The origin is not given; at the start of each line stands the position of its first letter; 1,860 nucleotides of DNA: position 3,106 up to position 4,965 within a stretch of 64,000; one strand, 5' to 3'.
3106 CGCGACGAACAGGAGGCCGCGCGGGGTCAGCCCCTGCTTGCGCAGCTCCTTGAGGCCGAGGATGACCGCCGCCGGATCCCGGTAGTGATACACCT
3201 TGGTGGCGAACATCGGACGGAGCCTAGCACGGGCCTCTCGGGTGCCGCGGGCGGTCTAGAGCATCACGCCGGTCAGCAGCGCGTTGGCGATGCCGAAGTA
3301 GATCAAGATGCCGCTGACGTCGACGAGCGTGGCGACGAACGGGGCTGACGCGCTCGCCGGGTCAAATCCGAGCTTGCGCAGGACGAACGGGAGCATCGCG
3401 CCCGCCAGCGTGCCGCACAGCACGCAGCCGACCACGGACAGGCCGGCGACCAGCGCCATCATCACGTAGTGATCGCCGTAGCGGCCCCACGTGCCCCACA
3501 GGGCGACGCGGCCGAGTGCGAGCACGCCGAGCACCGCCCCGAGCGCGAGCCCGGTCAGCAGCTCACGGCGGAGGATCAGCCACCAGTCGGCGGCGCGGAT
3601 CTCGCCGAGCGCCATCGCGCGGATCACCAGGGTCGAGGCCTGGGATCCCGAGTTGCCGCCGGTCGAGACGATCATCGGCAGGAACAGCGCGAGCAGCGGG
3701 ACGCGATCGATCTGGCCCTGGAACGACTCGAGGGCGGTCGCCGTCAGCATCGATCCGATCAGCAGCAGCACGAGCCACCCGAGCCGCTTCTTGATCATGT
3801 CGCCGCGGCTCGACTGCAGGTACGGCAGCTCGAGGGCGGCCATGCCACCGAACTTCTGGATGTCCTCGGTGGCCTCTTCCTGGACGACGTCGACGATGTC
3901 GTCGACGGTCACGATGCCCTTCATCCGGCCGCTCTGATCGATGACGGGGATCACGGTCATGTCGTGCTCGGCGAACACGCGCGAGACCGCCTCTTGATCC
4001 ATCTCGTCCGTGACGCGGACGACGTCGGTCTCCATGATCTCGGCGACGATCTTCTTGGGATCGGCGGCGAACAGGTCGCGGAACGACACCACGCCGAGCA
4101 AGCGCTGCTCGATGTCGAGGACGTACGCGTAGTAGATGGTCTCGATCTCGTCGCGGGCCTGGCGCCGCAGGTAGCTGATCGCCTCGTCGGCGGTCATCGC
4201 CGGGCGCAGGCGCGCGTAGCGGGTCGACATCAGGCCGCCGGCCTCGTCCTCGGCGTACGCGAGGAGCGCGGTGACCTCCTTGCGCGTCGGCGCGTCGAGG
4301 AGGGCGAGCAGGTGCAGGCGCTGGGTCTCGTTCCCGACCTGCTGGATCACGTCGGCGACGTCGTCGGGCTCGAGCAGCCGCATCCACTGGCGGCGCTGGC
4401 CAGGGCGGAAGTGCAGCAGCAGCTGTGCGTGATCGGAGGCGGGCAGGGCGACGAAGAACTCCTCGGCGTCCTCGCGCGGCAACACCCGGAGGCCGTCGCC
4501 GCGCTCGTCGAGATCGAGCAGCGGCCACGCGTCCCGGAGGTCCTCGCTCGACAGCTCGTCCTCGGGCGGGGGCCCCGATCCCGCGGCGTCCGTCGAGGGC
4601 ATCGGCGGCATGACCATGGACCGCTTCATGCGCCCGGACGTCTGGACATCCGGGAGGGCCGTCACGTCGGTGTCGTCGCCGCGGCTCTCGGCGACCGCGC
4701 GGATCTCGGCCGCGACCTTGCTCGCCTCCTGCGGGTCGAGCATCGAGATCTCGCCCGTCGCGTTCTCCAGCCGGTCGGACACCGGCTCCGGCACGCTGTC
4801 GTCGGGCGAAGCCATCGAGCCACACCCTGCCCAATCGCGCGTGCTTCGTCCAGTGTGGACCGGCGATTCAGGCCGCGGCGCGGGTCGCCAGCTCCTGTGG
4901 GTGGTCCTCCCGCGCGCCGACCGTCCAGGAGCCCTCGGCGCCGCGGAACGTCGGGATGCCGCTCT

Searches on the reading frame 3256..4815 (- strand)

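Call 15: search_protein_families(library=pfam, proteins=[window:3256-4815:-], max_evalue=0.001)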
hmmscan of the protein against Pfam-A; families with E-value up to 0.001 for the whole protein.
window:3256-4815:- (519 aa): 3 families
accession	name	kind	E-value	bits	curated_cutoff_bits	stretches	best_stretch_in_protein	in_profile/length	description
PF01769.21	MgtE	-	4.8e-35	121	27.6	1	379-509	1-125/125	Divalent cation transporter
PF00571.33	CBS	-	1.1e-15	58.1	24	2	257-312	1-56/57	CBS domain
PF03448.22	MgtE_N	-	4.2e-12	46.9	25.9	1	90-190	3-102/102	MgtE intracellular N domain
